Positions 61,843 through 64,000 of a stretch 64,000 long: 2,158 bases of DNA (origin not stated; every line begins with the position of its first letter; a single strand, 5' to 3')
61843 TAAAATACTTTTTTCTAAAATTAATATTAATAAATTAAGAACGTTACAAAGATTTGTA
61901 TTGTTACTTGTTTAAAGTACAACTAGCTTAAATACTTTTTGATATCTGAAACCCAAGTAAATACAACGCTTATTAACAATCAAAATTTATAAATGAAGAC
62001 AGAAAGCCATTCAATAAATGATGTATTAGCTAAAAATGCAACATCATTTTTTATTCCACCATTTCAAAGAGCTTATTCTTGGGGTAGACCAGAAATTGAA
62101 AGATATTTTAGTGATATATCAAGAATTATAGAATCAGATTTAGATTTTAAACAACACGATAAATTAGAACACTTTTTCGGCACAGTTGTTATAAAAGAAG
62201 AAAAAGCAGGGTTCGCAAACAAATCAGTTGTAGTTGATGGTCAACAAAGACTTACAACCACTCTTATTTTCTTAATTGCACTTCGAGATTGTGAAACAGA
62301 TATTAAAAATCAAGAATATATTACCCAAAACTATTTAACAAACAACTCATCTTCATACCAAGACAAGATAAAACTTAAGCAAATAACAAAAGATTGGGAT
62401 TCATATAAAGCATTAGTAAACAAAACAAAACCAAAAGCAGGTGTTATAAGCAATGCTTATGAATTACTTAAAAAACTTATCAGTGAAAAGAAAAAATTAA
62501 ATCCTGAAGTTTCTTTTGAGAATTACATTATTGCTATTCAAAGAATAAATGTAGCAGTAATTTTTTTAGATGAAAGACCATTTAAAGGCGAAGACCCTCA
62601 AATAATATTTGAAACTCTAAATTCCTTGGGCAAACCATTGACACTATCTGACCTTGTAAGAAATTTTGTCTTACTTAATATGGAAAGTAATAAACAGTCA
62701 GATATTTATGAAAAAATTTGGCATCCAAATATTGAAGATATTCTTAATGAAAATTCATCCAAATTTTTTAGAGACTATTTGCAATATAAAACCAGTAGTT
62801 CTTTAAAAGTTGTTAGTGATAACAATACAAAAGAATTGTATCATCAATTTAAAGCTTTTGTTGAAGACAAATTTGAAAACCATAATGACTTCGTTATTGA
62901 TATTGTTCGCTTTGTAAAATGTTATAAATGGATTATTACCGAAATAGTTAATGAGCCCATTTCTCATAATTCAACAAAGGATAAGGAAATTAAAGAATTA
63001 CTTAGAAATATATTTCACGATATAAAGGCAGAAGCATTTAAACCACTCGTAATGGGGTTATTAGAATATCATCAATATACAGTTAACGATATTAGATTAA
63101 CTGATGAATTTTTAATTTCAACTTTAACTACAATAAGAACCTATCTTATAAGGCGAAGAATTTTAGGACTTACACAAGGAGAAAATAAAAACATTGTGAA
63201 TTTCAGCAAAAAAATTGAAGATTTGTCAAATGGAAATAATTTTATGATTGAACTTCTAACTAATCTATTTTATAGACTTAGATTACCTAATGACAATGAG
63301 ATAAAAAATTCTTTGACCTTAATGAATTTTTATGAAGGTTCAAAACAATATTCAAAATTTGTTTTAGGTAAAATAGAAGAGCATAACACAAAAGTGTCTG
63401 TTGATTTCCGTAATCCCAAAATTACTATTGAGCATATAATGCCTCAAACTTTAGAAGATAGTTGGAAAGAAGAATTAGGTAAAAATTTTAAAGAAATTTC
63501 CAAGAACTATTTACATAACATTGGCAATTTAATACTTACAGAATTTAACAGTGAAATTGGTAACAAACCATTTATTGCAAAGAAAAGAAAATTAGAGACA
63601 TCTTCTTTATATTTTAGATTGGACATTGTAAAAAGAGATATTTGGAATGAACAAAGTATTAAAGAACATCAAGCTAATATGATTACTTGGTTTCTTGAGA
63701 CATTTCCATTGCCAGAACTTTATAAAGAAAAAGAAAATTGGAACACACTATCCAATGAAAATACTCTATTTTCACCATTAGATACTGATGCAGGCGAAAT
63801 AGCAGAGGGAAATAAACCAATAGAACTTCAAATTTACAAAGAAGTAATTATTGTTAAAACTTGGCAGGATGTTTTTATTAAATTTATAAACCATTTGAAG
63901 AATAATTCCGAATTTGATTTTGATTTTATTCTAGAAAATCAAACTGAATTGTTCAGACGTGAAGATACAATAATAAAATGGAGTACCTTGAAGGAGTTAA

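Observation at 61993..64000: GmrSD-like DUF262/DUF1524 defence nuclease inserted directly after fabD, absent from the ORF track and truncated by the window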

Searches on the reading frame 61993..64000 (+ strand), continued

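Call 59: fold_search(model_id=the predicted structure, library=pdb)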
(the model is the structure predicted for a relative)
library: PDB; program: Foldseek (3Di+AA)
matches with E <= 10: 18; with E <= 0.001: 4
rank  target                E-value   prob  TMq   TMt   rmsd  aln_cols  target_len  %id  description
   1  9jfl_A                6.4e-12  1.00  0.34  0.40  16.2       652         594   19  Molecular basis of the phosphorothioation-sensing antiphage defence system DndBCDE-DndI (released 2024-12-11)
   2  9jfl_B                7.0e-11  1.00  0.37  0.44  15.5       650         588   19  Molecular basis of the phosphorothioation-sensing antiphage defence system DndBCDE-DndI (released 2024-12-11)
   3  7drr_A                2.3e-05  1.00  0.31  0.30  21.1       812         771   14  Structure of SspE-R100A protein (released 2022-06-29)
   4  7dri_B                2.5e-05  1.00  0.31  0.45   8.7       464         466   13  Structure of SspE_CTD_41658 (released 2022-06-29)
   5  6jiv_C                3.8e-03  1.00  0.25  0.31  21.7       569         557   15  SspE crystal structure (released 2020-03-25)
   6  6jiv_A                1.3e-02  0.99  0.26  0.33  21.5       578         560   13  SspE crystal structure (released 2020-03-25)
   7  5a5t_C                1.2e+00  0.04  0.10  0.12  31.1       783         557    8  Structure of mammalian eIF3 in the context of the 43S preinitiation complex (released 2015-09-09)
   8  6eti_A                3.1e+00  0.02  0.10  0.11  25.5       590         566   12  Structure of inhibitor-bound ABCG2 (released 2018-04-11)
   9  2q5h                  4.0e+00  0.03  0.05  0.07  20.6       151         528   11  Crystal structure of apo-wildtype Glycyl-tRNA synthetase (released 2007-06-19)
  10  9xzk_C                4.2e+00  0.03  0.10  0.13  24.9       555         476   11  Cryo-EM structure of F-box helicase 1 (FBH1) bound to an SCF ubiquitin ligase complex and a 3-way DNA fork (head struc (released 2026-01-28)
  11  9dvk_B                5.4e+00  0.01  0.07  0.10  24.7       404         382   11  Structure of the phosphate exporter XPR1/SLC53A1, rotated dimer (released 2025-04-02)
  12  8pxo_A                6.2e+00  0.01  0.08  0.10  25.8       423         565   12  ABCG2 in complex with AZ99 and 5D3 Fab (released 2024-11-06)
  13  9dd3_A                7.4e+00  0.04  0.09  0.19  16.6       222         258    9  Crystal Structure of Designed allosteric facilitated dissociation switch AS5 in complex state HE (released 2025-08-20)
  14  3ve6_A                7.7e+00  0.01  0.08  0.11  18.3       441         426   11  Crystal Structure Analysis of Venezuelan Equine Encephalitis Virus Capsid Protein NLS and Importin Alpha (released 2012-01-25)
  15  7ojl_L                7.7e+00  0.01  0.10  0.06  27.1       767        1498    8  Lassa virus L protein in a pre-initiation conformation [PREINITIATION] (released 2021-12-01)
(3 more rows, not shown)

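Call 72: find_encoding_contigs(protein=P0002, flank=6000, max_places=3)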
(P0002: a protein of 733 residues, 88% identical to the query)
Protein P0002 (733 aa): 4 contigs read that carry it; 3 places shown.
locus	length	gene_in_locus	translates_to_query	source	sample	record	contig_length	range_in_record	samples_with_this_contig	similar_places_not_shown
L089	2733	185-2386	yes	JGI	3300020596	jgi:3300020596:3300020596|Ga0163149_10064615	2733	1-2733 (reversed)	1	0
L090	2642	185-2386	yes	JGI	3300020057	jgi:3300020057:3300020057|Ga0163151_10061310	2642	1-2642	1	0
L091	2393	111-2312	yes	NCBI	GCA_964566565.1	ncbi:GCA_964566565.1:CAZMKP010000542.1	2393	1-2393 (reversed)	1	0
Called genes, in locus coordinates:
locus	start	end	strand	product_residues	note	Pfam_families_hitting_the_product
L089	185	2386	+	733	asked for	PF03235:GmrSD_N, PF07510:GmrSD_C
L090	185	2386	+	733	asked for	PF03235:GmrSD_N, PF07510:GmrSD_C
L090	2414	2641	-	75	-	?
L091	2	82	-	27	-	?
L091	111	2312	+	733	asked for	PF03235:GmrSD_N, PF07510:GmrSD_C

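Call 73: find_encoding_contigs(protein=P0006, flank=6000, max_places=3)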
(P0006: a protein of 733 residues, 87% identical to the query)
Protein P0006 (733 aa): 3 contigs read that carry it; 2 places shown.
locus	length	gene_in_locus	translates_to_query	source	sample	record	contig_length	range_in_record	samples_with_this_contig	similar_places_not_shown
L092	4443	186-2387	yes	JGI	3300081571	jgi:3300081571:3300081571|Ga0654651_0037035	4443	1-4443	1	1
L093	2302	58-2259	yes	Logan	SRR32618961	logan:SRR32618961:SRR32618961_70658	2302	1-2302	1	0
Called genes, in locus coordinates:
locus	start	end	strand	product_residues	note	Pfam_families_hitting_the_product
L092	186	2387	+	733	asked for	PF03235:GmrSD_N, PF07510:GmrSD_C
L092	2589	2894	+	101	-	-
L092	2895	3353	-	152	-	-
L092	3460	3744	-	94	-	-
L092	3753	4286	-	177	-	-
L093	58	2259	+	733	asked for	PF03235:GmrSD_N, PF07510:GmrSD_C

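Call 74: find_encoding_contigs(protein=P0016, flank=8000, max_places=4)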
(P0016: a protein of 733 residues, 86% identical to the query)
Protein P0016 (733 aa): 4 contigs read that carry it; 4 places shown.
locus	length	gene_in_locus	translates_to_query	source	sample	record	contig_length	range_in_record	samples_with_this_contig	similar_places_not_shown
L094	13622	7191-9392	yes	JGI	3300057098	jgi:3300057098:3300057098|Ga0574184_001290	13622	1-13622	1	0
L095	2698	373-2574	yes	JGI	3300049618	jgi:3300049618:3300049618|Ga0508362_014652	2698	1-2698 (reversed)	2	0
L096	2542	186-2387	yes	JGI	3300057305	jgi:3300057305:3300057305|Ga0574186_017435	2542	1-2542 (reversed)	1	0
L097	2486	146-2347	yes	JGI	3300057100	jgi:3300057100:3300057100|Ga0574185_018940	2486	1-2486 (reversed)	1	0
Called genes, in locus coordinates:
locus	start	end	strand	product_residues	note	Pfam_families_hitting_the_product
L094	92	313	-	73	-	-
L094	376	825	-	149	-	-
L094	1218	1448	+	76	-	-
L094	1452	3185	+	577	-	-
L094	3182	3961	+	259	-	-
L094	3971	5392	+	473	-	PF19866:DUF6339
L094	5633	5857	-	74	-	-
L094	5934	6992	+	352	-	-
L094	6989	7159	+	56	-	-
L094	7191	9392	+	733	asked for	PF03235:GmrSD_N, PF07510:GmrSD_C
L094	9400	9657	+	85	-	-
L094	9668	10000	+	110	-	PF01022:HTH_5, PF12840:HTH_20 (weak)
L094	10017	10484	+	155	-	PF20001:DUF6428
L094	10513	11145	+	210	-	-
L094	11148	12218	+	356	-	PF01758:SBF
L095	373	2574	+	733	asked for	PF03235:GmrSD_N, PF07510:GmrSD_C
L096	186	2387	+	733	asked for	PF03235:GmrSD_N, PF07510:GmrSD_C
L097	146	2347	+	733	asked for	PF03235:GmrSD_N, PF07510:GmrSD_C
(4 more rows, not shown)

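Call 104: search_protein_families(library=phrogs, proteins=[P0001], max_evalue=1)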
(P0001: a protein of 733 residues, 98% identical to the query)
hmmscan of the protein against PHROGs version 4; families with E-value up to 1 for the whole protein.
P0001 (733 aa): 2 families
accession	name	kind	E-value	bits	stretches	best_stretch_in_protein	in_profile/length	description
phrog_21165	-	unknown function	2.6e-38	133.4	1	6-563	10-558/567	-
phrog_1229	-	unknown function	0.065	14.3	1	128-167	76-115/116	-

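Call 105: search_dna_similar(query=P0001, collection=plasmids, mode=protein, max_rows=12, max_evalue=1e-20)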
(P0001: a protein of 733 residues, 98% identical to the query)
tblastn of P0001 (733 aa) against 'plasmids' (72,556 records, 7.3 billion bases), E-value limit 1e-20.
Records with a match: 31; places in all: 31; records where one place covers at least 80% of the query: 8.
Best place of each record, by identity: <60% 31.
By first word of the organism name: Planktothrix 3; Limosilactobacillus 3; Loigolactobacillus 2; Lactiplantibacillus 2; Escherichia 2; Picosynechococcus 2; Lentilactobacillus 1; Secundilactobacillus 1; Methanohalobium 1; Sulfitobacter 1; and 13 more.
By predicted mobility (MOB-suite, as given by PLSDB): non-mobilizable 22; mobilizable 8; conjugative 1.
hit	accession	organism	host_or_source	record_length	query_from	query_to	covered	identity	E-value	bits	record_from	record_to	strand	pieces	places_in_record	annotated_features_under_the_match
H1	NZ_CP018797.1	Lentilactobacillus parabuchneri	Cell isolation,Emmental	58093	1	649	89%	26.8%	4e-49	194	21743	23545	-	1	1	DUF262 domain-containing protein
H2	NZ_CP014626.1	Loigolactobacillus backii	cell culture,light wheat beer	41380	1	649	89%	26.6%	4e-49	194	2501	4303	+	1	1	DUF262 domain-containing protein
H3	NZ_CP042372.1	Secundilactobacillus malefermentans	cell culture,kimchi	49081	1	649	89%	26.6%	7e-48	191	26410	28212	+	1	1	DUF262 domain-containing protein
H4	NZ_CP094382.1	Lactiplantibacillus plantarum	Food sample,Motal cheese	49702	1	649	89%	26.6%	6e-47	188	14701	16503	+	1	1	DUF262 domain-containing protein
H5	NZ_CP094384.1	Lactiplantibacillus plantarum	Food sample,Motal cheese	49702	1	649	89%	26.6%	6e-47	188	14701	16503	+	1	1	DUF262 domain-containing protein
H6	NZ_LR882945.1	Planktothrix agardhii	-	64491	14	576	77%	29.6%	4e-44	179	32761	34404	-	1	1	DUF262 domain-containing protein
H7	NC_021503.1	Limosilactobacillus reuteri I5007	pigs,healthy weaning piglets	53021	1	632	86%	26.3%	3e-39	164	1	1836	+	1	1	DUF262 domain-containing protein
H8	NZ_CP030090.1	Limosilactobacillus reuteri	pig,cell culture,fresh intestinal feces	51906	1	632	86%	26.2%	2e-38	162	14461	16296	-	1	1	DUF262 domain-containing protein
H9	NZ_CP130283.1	Limosilactobacillus reuteri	Homo sapiens,feces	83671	1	632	86%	26.2%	2e-38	162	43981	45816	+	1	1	DUF262 domain-containing protein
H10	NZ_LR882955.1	Planktothrix agardhii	-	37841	14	576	77%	29.3%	4e-44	179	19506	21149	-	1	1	DUF262 domain-containing protein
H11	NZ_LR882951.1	Planktothrix agardhii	-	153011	14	576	77%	29.3%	4e-44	179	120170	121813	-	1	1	DUF262 domain-containing protein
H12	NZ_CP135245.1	Escherichia coli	Food,other,Pig ear pet treat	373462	1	579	79%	28.3%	8e-45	181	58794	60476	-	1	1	none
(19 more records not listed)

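Call 106: search_dna_similar(query=P0001, collection=phages, mode=protein, max_rows=8, max_evalue=1e-20)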
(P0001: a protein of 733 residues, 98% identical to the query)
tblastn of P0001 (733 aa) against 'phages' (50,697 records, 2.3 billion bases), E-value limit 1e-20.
Records with a match: 2; places in all: 2; records where one place covers at least 80% of the query: 0.
Best place of each record, by identity: <60% 2.
By first word of the organism name: Anaerosphaera 1; Anaeroplasmataceae 1.
By host as written in the record: Anaerosphaera 1; Anaeroplasmataceae 1.
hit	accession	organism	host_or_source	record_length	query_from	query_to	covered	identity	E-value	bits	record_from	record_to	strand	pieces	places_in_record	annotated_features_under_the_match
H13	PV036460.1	Anaerosphaera phage IMGVR 8818211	Anaerosphaera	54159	14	576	77%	29.3%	2e-40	166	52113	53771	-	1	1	hypothetical protein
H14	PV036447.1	Anaeroplasmataceae phage NatCom_34063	Anaeroplasmataceae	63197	1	516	70%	27.6%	1e-35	151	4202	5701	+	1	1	hypothetical protein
